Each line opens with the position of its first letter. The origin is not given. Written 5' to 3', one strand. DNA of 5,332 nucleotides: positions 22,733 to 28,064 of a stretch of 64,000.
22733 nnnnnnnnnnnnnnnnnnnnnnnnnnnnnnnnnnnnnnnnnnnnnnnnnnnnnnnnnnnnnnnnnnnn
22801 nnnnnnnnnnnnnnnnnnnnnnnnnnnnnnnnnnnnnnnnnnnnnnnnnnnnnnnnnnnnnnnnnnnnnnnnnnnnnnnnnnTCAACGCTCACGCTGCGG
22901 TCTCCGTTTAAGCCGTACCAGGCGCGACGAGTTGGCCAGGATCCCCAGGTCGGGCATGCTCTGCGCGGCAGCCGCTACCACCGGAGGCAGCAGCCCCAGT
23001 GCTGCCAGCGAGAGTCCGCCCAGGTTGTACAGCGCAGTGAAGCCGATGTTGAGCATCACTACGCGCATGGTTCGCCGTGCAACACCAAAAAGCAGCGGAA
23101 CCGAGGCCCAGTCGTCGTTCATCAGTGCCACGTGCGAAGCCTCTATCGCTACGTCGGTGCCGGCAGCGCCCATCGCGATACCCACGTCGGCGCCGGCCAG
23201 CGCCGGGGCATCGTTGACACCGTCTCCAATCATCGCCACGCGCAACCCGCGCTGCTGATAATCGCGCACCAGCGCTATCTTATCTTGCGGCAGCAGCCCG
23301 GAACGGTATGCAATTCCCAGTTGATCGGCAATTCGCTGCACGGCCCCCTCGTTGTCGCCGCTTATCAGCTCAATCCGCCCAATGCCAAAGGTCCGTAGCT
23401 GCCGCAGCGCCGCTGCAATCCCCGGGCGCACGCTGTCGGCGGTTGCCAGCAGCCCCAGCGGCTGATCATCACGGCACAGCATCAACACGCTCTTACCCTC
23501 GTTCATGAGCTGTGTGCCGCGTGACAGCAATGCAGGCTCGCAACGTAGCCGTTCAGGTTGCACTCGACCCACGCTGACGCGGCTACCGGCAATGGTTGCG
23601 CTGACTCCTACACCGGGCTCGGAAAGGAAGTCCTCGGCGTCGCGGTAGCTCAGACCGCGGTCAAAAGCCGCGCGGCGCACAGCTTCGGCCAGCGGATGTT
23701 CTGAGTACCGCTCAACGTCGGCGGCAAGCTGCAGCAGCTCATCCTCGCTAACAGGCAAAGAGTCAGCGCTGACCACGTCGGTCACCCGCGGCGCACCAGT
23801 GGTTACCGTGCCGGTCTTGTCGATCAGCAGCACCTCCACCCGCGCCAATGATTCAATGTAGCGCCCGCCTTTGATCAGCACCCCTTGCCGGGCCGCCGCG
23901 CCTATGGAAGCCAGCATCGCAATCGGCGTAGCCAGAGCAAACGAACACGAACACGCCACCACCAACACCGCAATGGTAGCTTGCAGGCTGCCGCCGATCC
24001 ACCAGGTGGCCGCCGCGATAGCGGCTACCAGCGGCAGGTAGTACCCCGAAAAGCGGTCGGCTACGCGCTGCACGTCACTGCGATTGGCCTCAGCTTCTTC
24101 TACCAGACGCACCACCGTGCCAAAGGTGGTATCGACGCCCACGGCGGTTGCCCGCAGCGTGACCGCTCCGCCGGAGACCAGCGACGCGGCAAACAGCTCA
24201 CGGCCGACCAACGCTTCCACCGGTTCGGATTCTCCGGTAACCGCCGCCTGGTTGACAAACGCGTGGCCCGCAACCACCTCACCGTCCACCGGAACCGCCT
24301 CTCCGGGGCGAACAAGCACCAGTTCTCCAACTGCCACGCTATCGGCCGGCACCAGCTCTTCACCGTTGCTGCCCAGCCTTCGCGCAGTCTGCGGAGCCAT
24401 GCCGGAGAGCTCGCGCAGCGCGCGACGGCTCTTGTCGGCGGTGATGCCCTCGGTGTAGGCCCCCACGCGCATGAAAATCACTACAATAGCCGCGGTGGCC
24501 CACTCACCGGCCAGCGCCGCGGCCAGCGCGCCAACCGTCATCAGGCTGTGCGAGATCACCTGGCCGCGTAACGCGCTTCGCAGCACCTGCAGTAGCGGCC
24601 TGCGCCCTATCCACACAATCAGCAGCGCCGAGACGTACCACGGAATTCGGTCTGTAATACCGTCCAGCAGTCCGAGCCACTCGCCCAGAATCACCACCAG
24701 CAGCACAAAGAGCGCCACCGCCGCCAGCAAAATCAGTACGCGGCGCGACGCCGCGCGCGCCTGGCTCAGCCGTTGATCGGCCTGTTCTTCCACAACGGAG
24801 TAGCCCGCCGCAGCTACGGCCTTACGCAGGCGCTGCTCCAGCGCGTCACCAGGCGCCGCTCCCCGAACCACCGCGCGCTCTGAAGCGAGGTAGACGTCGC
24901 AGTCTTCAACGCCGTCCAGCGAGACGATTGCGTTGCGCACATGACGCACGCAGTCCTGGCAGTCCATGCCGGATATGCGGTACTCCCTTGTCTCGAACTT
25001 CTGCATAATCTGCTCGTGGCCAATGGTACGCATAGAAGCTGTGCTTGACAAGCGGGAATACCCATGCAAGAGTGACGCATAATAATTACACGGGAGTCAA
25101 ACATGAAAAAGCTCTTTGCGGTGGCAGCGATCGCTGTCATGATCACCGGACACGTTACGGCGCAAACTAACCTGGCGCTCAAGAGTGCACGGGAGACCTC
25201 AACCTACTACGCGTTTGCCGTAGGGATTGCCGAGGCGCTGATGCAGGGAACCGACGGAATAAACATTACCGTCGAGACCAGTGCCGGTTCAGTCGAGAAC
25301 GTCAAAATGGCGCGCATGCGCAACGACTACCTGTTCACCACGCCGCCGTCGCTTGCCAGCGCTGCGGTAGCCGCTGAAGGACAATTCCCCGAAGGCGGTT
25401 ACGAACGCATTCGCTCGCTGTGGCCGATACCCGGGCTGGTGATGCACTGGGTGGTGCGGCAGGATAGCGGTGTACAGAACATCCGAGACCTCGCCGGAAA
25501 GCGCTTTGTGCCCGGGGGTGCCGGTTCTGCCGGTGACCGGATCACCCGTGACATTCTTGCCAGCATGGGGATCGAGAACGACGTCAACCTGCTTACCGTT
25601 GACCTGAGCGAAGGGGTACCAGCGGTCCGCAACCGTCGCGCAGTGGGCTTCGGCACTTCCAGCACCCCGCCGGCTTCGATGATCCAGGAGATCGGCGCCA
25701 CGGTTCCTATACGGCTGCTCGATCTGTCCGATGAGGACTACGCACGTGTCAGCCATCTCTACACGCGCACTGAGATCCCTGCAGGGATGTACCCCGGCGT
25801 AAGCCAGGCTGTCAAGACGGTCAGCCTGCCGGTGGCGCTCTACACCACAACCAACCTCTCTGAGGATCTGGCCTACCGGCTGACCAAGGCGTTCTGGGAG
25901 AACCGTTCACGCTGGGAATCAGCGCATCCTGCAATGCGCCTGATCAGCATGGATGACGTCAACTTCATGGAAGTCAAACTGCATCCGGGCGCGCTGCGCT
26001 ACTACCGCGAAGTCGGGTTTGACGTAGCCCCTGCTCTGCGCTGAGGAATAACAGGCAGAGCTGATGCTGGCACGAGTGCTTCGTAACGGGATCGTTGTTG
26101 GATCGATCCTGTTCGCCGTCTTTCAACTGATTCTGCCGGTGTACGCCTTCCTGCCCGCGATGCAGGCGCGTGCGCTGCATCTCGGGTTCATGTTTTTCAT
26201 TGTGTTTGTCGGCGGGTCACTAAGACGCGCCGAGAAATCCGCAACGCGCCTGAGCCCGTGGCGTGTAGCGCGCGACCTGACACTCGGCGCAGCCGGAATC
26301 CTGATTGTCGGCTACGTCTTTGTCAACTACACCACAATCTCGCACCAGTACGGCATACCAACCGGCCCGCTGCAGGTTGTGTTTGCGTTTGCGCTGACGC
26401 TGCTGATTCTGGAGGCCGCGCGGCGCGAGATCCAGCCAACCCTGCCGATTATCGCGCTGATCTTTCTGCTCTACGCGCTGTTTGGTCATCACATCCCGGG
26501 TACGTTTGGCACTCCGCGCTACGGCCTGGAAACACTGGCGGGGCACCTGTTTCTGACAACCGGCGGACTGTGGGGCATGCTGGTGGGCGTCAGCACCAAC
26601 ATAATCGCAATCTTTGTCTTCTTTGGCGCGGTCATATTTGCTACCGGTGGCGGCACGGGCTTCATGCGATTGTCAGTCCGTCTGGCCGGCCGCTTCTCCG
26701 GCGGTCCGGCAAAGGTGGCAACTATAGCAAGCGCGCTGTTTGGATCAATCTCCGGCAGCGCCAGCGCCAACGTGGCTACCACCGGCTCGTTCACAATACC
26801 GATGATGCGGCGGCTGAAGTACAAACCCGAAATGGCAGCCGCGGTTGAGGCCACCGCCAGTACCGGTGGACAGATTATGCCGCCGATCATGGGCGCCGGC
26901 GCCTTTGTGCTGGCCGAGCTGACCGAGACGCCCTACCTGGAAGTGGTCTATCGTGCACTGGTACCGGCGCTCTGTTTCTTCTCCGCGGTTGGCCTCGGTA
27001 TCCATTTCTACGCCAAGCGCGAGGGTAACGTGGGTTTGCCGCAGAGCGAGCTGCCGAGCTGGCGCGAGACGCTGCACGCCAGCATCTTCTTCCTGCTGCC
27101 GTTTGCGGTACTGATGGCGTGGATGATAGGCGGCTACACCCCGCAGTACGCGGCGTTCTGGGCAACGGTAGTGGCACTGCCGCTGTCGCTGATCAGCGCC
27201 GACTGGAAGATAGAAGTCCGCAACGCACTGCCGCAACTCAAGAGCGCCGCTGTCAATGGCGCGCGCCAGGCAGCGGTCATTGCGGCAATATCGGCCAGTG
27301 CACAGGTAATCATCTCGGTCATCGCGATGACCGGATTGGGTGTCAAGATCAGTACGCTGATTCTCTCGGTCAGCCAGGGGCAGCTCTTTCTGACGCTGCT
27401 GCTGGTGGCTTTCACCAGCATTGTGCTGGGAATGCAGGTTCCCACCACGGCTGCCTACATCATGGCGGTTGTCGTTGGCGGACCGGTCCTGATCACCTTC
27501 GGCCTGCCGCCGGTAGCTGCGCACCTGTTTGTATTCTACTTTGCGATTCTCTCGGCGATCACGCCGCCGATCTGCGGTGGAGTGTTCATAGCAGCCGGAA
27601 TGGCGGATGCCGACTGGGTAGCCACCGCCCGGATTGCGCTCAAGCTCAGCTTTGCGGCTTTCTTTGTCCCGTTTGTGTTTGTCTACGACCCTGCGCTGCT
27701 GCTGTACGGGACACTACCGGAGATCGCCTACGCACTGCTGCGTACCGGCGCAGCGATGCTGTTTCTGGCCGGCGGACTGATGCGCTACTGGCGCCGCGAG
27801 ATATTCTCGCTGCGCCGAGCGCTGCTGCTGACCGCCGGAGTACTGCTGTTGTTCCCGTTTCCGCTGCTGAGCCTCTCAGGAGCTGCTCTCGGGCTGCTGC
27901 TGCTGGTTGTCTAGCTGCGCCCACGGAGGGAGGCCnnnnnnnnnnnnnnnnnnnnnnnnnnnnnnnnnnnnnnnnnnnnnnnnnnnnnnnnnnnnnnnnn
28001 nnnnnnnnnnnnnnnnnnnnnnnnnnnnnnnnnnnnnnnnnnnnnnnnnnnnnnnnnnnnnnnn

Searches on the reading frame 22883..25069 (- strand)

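Call 100: search_protein_families(library=pfam, proteins=[window:22883-25069:-], max_evalue=0.0001)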
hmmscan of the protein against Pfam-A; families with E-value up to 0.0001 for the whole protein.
window:22883-25069:- (728 aa): 4 families
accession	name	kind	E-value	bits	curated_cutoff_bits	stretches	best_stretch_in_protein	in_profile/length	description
PF00122.25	E1-E2_ATPase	-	8.4e-46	156.2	28.1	1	224-395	2-181/181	E1-E2 ATPase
PF00702.32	Hydrolase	-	8.8e-31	108.2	26.4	1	412-628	2-191/191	haloacid dehalogenase-like hydrolase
PF00403.32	HMA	-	3e-12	47.2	24.8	1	30-90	2-61/62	Heavy-metal-associated domain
PF08282.18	Hydrolase_3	-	3.7e-05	24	20.9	1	606-655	201-249/255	haloacid dehalogenase-like hydrolase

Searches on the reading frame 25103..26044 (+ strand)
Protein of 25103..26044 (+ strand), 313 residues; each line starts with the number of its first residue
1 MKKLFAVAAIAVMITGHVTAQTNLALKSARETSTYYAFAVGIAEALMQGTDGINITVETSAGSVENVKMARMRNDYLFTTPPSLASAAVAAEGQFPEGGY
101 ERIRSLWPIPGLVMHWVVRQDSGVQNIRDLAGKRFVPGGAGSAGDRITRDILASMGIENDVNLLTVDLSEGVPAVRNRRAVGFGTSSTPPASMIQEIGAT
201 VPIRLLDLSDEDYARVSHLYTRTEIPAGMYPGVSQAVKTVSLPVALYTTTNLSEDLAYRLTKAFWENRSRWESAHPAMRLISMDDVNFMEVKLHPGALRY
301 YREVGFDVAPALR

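Call 27: search_protein_families(library=pfam, proteins=[window:25103-26044:+], max_evalue=0.001)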
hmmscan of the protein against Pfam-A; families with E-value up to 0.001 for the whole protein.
window:25103-26044:+ (313 aa): 2 families
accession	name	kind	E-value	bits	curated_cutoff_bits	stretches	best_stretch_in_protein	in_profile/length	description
PF16868.10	NMT1_3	-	4.6e-60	204.1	27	1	29-305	4-289/289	NMT1-like family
PF09084.16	NMT1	-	0.00093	19.6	20.5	0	114-176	75-137/216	NMT1/THI5 like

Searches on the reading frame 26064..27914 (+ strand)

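Call 27: search_protein_families(library=pfam, proteins=[window:26064-27914:+], max_evalue=0.001)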
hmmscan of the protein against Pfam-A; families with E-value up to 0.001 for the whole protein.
window:26064-27914:+ (616 aa): 1 family
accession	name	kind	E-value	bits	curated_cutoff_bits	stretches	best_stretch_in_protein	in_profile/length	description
PF06808.19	DctM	-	1.8e-81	274.6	23.8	1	112-554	3-413/413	Tripartite ATP-independent periplasmic transporter, DctM component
